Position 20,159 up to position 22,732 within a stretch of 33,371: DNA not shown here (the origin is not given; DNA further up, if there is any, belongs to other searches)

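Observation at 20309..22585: Self-sufficient membrane di-iron oxygenase: desaturase-family domain fused to a Rieske ferredoxin and an NqrF-like reductase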

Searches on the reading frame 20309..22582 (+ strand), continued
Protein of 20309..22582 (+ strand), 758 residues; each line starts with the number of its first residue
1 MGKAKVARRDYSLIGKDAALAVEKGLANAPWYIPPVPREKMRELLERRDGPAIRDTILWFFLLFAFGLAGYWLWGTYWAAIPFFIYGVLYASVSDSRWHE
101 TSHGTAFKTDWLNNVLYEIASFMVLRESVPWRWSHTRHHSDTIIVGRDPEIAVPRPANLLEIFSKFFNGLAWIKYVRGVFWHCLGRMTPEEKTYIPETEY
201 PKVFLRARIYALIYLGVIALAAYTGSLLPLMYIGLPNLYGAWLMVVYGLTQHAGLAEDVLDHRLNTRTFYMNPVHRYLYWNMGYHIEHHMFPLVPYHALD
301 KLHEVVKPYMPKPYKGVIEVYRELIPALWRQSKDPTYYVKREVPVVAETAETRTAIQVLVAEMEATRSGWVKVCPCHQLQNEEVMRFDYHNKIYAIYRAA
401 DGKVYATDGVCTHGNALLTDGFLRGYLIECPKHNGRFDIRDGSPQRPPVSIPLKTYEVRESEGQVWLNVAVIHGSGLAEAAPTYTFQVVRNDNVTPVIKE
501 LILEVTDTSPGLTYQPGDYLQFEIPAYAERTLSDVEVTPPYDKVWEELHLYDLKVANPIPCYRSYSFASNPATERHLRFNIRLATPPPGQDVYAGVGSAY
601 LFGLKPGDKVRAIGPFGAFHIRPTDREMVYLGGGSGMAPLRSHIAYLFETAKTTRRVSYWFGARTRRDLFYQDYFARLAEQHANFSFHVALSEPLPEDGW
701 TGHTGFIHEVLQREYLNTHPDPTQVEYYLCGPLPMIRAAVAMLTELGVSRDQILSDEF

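Call 6: find_homologous_proteins(query=window:20309-22582:+, max_evalue=0.00001)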
Query window:20309-22582:+ (758 aa): 3615 proteins with E <= 0.00001 among 8000 candidates; the best 120 are listed.
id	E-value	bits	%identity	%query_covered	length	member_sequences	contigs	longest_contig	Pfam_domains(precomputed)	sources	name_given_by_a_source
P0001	0.0e+0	1674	92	100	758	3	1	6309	PF00175.27,PF00355.33,PF13806.13,PF00487.31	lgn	-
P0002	0.0e+0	1503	82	100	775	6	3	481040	PF00175.27,PF00355.33,PF00970.31,PF13806.13,PF00487.31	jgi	jgi:MocE subfamily Rieske [2Fe-2S] domain protein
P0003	0.0e+0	1279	70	100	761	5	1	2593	PF00175.27,PF00355.33,PF13806.13,PF00487.31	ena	-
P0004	0.0e+0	1257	69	99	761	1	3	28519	PF00175.27,PF00355.33,PF13806.13,PF00487.31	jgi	jgi:Na+-transporting NADH:ubiquinone oxidoreductase subunit F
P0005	0.0e+0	1250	69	100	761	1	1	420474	PF00175.27,PF00355.33,PF13806.13,PF00487.31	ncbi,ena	-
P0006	0.0e+0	1250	68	99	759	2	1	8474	PF00175.27,PF00355.33,PF13806.13,PF00487.31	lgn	-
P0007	0.0e+0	1227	67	99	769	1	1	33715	PF00175.27,PF00355.33,PF13806.13,PF00487.31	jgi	jgi:Na+-transporting NADH:ubiquinone oxidoreductase subunit F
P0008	0.0e+0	1222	68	99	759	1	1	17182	PF00175.27,PF00355.33,PF13806.13,PF00487.31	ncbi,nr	ncbi:MAG: NADH:ubiquinone reductase (Na(+)-transporting) subunit F [Chloroflexi bacterium]|nr:NADH:u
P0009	0.0e+0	1221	68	99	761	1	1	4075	PF00175.27,PF00355.33,PF00487.31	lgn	-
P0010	0.0e+0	1218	68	99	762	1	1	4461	PF00175.27,PF00355.33,PF13806.13,PF00487.31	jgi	jgi:Na+-transporting NADH:ubiquinone oxidoreductase subunit F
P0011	0.0e+0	1216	68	99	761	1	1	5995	PF00175.27,PF00355.33,PF13806.13,PF00487.31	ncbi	-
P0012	0.0e+0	1214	68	99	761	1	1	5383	PF00175.27,PF00355.33,PF13806.13,PF00487.31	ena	-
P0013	0.0e+0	1210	66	100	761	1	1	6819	PF00175.27,PF00355.33,PF13806.13,PF00487.31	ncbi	-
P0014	0.0e+0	1210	68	99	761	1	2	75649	PF00175.27,PF00355.33,PF13806.13,PF00487.31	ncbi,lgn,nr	ncbi:MAG: NADH:ubiquinone reductase (Na(+)-transporting) subunit F [Chloroflexi bacterium]|nr:NADH:u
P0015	0.0e+0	1208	65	100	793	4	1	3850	PF00175.27,PF00355.33,PF13806.13,PF00487.31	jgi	-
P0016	0.0e+0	1207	68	99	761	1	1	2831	PF00175.27,PF00355.33,PF13806.13,PF00487.31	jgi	jgi:MocE subfamily Rieske [2Fe-2S] domain protein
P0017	0.0e+0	1205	67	99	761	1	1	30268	PF00175.27,PF00355.33,PF00970.31,PF13806.13,PF00487.31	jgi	jgi:Na+-transporting NADH:ubiquinone oxidoreductase subunit F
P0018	0.0e+0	1203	67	99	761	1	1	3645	PF00175.27,PF00355.33,PF13806.13,PF00487.31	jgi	jgi:MocE subfamily Rieske [2Fe-2S] domain protein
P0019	0.0e+0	1202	67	100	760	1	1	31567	PF00175.27,PF00355.33,PF13806.13,PF00487.31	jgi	jgi:Na+-transporting NADH:ubiquinone oxidoreductase subunit F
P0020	0.0e+0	1201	66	100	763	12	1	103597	PF00175.27,PF00355.33,PF00970.31,PF13806.13,PF00487.31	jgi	jgi:MocE subfamily Rieske [2Fe-2S] domain protein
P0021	0.0e+0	1197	66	100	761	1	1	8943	PF00175.27,PF00355.33,PF00970.31,PF13806.13,PF00487.31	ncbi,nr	ncbi:MAG: NADH:ubiquinone reductase (Na(+)-transporting) subunit F [Chloroflexi bacterium]|nr:NADH:u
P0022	0.0e+0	1195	66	100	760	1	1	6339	PF00175.27,PF00355.33,PF13806.13,PF00487.31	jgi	-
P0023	0.0e+0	1193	66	99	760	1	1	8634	PF00175.27,PF00355.33,PF00487.31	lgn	-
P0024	0.0e+0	1192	66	99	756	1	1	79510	PF00175.27,PF00355.33,PF00487.31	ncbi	-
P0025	0.0e+0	1192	66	100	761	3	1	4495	PF00175.27,PF00355.33,PF00970.31,PF13806.13,PF00487.31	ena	-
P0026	0.0e+0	1191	66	99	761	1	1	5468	PF00175.27,PF00355.33,PF00970.31,PF00487.31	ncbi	-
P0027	0.0e+0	1188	66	99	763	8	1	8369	PF00175.27,PF00355.33,PF00970.31,PF13806.13,PF00487.31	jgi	jgi:Na+-transporting NADH:ubiquinone oxidoreductase subunit F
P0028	0.0e+0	1185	66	99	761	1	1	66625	PF00175.27,PF00355.33,PF13806.13,PF00487.31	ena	-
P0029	0.0e+0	1185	66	100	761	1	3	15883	PF00175.27,PF00355.33,PF00970.31,PF13806.13,PF00487.31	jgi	-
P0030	0.0e+0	1183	66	99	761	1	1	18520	PF00175.27,PF00355.33,PF13806.13,PF00487.31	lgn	-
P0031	0.0e+0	1181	66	100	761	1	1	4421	PF00175.27,PF00355.33,PF00487.31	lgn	-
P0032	0.0e+0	1180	65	100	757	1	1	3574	PF00175.27,PF00355.33,PF13806.13,PF00487.31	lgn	-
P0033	0.0e+0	1176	65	100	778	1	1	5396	PF00175.27,PF00355.33,PF00487.31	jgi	jgi:Na+-transporting NADH:ubiquinone oxidoreductase subunit F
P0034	0.0e+0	1176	67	99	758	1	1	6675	PF00175.27,PF00355.33,PF13806.13,PF00487.31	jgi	jgi:Na+-transporting NADH:ubiquinone oxidoreductase subunit F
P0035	0.0e+0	1176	65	100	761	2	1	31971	PF00175.27,PF00355.33,PF13806.13,PF00487.31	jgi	-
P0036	0.0e+0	1174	65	99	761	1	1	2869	PF00175.27,PF00355.33,PF00487.31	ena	-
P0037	0.0e+0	1174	65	99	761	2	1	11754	PF00175.27,PF00355.33,PF00487.31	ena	-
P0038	0.0e+0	1174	65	100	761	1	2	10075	PF00175.27,PF00355.33,PF13806.13,PF00487.31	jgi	jgi:Na+-transporting NADH:ubiquinone oxidoreductase subunit F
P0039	0.0e+0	1173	64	100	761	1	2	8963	PF00175.27,PF00355.33,PF00970.31,PF13806.13,PF00487.31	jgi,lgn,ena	-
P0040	0.0e+0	1172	65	99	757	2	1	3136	PF00175.27,PF00355.33,PF00970.31,PF13806.13,PF00487.31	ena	-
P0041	0.0e+0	1172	66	99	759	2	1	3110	PF00175.27,PF00355.33,PF13806.13,PF00487.31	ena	-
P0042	0.0e+0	1171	64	100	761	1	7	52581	PF00175.27,PF00355.33,PF00487.31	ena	-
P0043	0.0e+0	1170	65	100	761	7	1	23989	PF00175.27,PF00355.33,PF13806.13,PF00487.31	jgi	jgi:Na+-transporting NADH:ubiquinone oxidoreductase subunit F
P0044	0.0e+0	1170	65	99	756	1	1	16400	PF00175.27,PF00355.33,PF00487.31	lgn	-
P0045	0.0e+0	1169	66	99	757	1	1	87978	PF00175.27,PF00355.33,PF00970.31,PF13806.13,PF00487.31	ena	-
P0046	0.0e+0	1169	65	99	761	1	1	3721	PF00175.27,PF00355.33,PF00487.31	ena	-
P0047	0.0e+0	1169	65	99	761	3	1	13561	PF00175.27,PF00355.33,PF13806.13,PF00487.31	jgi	jgi:MocE subfamily Rieske [2Fe-2S] domain protein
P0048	0.0e+0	1168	64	100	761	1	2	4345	PF00175.27,PF00355.33,PF13806.13,PF00487.31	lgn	-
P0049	0.0e+0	1167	64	99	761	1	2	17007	PF00175.27,PF00355.33,PF13806.13,PF00487.31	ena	-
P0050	0.0e+0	1167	65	99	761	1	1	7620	PF00175.27,PF00355.33,PF13806.13,PF00487.31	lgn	-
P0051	0.0e+0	1166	65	99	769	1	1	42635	PF00175.27,PF00355.33,PF13806.13,PF00487.31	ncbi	-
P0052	0.0e+0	1165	64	100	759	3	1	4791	PF00175.27,PF00355.33,PF13806.13,PF00487.31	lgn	-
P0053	0.0e+0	1165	64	100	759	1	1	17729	PF00175.27,PF00355.33,PF13806.13,PF00487.31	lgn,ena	-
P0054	0.0e+0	1164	64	100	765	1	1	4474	PF00175.27,PF00355.33,PF13806.13,PF00487.31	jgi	jgi:Na(+)-translocating NADH:ubiquinone oxidoreductase F subunit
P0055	0.0e+0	1164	64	100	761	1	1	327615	PF00175.27,PF00355.33,PF13806.13,PF00487.31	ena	-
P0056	0.0e+0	1162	64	99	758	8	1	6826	PF00175.27,PF00355.33,PF00970.31,PF13806.13,PF00487.31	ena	-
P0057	0.0e+0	1161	64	100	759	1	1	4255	PF00175.27,PF00355.33,PF13806.13,PF00487.31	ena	-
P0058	0.0e+0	1161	65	100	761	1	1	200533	PF00175.27,PF00355.33,PF00487.31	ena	-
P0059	0.0e+0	1161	65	99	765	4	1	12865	PF00175.27,PF00355.33,PF00970.31,PF13806.13,PF00487.31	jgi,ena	-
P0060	0.0e+0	1160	65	99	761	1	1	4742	PF00175.27,PF00355.33,PF13806.13,PF00487.31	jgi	jgi:Na+-transporting NADH:ubiquinone oxidoreductase subunit F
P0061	0.0e+0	1159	65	99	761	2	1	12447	PF00175.27,PF00355.33,PF00970.31,PF00487.31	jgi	jgi:Na+-transporting NADH:ubiquinone oxidoreductase subunit F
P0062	0.0e+0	1159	64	99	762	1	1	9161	PF00175.27,PF00355.33,PF00487.31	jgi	jgi:MocE subfamily Rieske [2Fe-2S] domain protein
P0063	0.0e+0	1159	64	100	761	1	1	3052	PF00175.27,PF00355.33,PF00487.31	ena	-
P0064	0.0e+0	1158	64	100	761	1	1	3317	PF00175.27,PF00355.33,PF13806.13,PF00487.31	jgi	-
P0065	0.0e+0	1157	63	100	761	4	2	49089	PF00175.27,PF00355.33,PF00970.31,PF00487.31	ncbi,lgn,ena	-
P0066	0.0e+0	1157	63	99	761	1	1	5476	PF00175.27,PF00355.33,PF00487.31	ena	-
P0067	0.0e+0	1156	63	100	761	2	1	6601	PF00175.27,PF00355.33,PF00970.31,PF13806.13,PF00487.31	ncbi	-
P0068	0.0e+0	1155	64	100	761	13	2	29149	PF00175.27,PF00355.33,PF13806.13,PF00487.31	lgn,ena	-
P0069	0.0e+0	1155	64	99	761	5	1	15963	PF00175.27,PF00355.33,PF00970.31,PF00487.31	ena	-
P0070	0.0e+0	1154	64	99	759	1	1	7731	PF00175.27,PF00355.33,PF13806.13,PF00487.31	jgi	jgi:Na+-transporting NADH:ubiquinone oxidoreductase subunit F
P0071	0.0e+0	1151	64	100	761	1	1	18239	PF00175.27,PF00355.33,PF13806.13,PF00487.31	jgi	jgi:Na+-transporting NADH:ubiquinone oxidoreductase subunit F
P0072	0.0e+0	1151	64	100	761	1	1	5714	PF00175.27,PF00355.33,PF13806.13,PF00487.31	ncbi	-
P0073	0.0e+0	1151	64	100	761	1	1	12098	PF00175.27,PF00355.33,PF00487.31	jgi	jgi:MocE subfamily Rieske [2Fe-2S] domain protein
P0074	0.0e+0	1151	63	100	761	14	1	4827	PF00175.27,PF00355.33,PF00970.31,PF00487.31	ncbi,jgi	jgi:Na+-transporting NADH:ubiquinone oxidoreductase subunit F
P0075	0.0e+0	1151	63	100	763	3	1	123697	PF00175.27,PF00355.33,PF13806.13,PF00487.31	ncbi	-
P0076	0.0e+0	1150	65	99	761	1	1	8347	PF00175.27,PF00355.33,PF13806.13,PF00487.31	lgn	-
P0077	0.0e+0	1150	64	100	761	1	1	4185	PF00175.27,PF00355.33,PF13806.13,PF00487.31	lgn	-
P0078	0.0e+0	1150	63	100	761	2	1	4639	PF00175.27,PF00355.33,PF13806.13,PF00487.31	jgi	jgi:Na(+)-translocating NADH:ubiquinone oxidoreductase F subunit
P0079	0.0e+0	1149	64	100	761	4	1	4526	PF00175.27,PF00355.33,PF13806.13,PF00487.31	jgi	jgi:MocE subfamily Rieske [2Fe-2S] domain protein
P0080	0.0e+0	1149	63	100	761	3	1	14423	PF00175.27,PF00355.33,PF00970.31,PF13806.13,PF00487.31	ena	-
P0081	0.0e+0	1148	64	99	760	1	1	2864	PF00175.27,PF00355.33,PF13806.13,PF00487.31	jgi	jgi:Na+-transporting NADH:ubiquinone oxidoreductase subunit F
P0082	0.0e+0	1148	64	100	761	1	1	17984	PF00175.27,PF00355.33,PF13806.13,PF00487.31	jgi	jgi:Na+-transporting NADH:ubiquinone oxidoreductase subunit F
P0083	0.0e+0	1148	64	99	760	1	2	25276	PF00175.27,PF00355.33,PF00970.31,PF13806.13,PF00487.31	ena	-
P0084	0.0e+0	1148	64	100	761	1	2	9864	PF00175.27,PF00355.33,PF13806.13,PF00487.31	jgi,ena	-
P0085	0.0e+0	1146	63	100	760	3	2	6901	PF00175.27,PF00355.33,PF00970.31,PF13806.13,PF00487.31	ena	-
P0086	0.0e+0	1144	63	100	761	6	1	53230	PF00175.27,PF00355.33,PF00970.31,PF00487.31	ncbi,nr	ncbi:MAG: NADH:ubiquinone reductase (Na(+)-transporting) subunit F [Chloroflexi bacterium]|nr:NADH:u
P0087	0.0e+0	1144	64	100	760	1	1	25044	PF00175.27,PF00355.33,PF13806.13,PF00487.31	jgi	jgi:Na+-transporting NADH:ubiquinone oxidoreductase subunit F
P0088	0.0e+0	1143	64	99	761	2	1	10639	PF00175.27,PF00355.33,PF00970.31,PF00487.31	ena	-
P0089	0.0e+0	1143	63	100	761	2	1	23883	PF00175.27,PF00355.33,PF00970.31,PF13806.13,PF00487.31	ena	-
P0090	0.0e+0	1143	63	100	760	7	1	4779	PF00175.27,PF00355.33,PF00487.31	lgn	-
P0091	0.0e+0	1143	64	100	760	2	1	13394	PF00175.27,PF00355.33,PF00487.31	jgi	jgi:Na+-transporting NADH:ubiquinone oxidoreductase subunit F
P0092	0.0e+0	1143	64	99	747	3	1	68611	PF00175.27,PF00355.33,PF00487.31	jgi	jgi:MocE subfamily Rieske [2Fe-2S] domain protein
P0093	0.0e+0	1142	62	100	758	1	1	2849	PF00175.27,PF00355.33,PF13806.13,PF00487.31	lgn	-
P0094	0.0e+0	1142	63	100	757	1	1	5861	PF00175.27,PF00355.33,PF13806.13,PF00487.31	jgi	jgi:Na+-transporting NADH:ubiquinone oxidoreductase subunit F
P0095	0.0e+0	1141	62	99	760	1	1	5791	PF00175.27,PF00355.33,PF13806.13,PF00487.31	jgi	-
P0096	0.0e+0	1141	64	100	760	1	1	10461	PF00175.27,PF00355.33,PF00487.31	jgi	jgi:MocE subfamily Rieske [2Fe-2S] domain protein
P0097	0.0e+0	1141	63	99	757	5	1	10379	PF00175.27,PF00355.33,PF13806.13,PF00487.31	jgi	-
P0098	0.0e+0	1141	63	100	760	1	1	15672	PF00175.27,PF00355.33,PF13806.13,PF00487.31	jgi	-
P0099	0.0e+0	1140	63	99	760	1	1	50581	PF00175.27,PF00355.33,PF13806.13,PF00487.31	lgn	-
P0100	0.0e+0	1139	65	99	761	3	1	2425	PF00175.27,PF00355.33,PF13806.13,PF00487.31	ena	-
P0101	0.0e+0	1138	63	99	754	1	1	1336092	PF00175.27,PF00355.33,PF13806.13,PF00487.31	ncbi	ncbi:MAG: NADH:ubiquinone reductase (Na(+)-transporting) subunit F [Propionivibrio sp.]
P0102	0.0e+0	1138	64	99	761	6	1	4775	PF00175.27,PF00355.33,PF00487.31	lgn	-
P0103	0.0e+0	1138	63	99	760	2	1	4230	PF00175.27,PF00355.33,PF00487.31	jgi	-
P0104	0.0e+0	1137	63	99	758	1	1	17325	PF00175.27,PF00355.33,PF13806.13,PF00487.31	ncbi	-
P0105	0.0e+0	1136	64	99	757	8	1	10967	PF00175.27,PF00355.33,PF13806.13,PF00487.31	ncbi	-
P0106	0.0e+0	1136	64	100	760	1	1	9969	PF00175.27,PF00355.33,PF00487.31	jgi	jgi:Na+-transporting NADH:ubiquinone oxidoreductase subunit F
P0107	0.0e+0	1136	64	99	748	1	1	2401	PF00175.27,PF00355.33,PF00487.31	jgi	jgi:MocE subfamily Rieske [2Fe-2S] domain protein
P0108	0.0e+0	1135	63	99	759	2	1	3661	PF00175.27,PF00355.33,PF00487.31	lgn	-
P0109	0.0e+0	1135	63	99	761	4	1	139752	PF00175.27,PF00355.33,PF13806.13,PF00487.31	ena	-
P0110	0.0e+0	1135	62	100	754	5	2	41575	PF00175.27,PF00355.33,PF13806.13,PF00487.31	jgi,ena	-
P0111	0.0e+0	1135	64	99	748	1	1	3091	PF00175.27,PF00355.33,PF00487.31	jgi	jgi:Na+-transporting NADH:ubiquinone oxidoreductase subunit F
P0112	0.0e+0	1134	63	99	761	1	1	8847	PF00175.27,PF00355.33,PF13806.13,PF00487.31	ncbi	-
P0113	0.0e+0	1133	62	99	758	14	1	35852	PF00175.27,PF00355.33,PF13806.13,PF00487.31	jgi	-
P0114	0.0e+0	1133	64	100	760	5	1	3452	PF00175.27,PF00355.33,PF13806.13,PF00487.31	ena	-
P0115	0.0e+0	1133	62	99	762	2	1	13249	PF00175.27,PF00355.33,PF13806.13,PF00487.31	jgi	jgi:Na+-transporting NADH:ubiquinone oxidoreductase subunit F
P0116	0.0e+0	1132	64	99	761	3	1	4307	PF00175.27,PF00355.33,PF13806.13,PF00487.31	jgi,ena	-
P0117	0.0e+0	1131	63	99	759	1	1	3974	PF00175.27,PF00355.33,PF13806.13,PF00487.31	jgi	jgi:MocE subfamily Rieske [2Fe-2S] domain protein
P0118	0.0e+0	1131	63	100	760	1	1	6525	PF00175.27,PF00355.33,PF13806.13,PF00487.31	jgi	jgi:Na+-transporting NADH:ubiquinone oxidoreductase subunit F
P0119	0.0e+0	1131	63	100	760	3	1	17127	PF00175.27,PF00355.33,PF13806.13,PF00487.31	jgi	jgi:Na(+)-translocating NADH:ubiquinone oxidoreductase F subunit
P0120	0.0e+0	1130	64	100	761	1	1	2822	PF00175.27,PF00355.33,PF13806.13,PF00487.31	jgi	jgi:Na+-transporting NADH:ubiquinone oxidoreductase subunit F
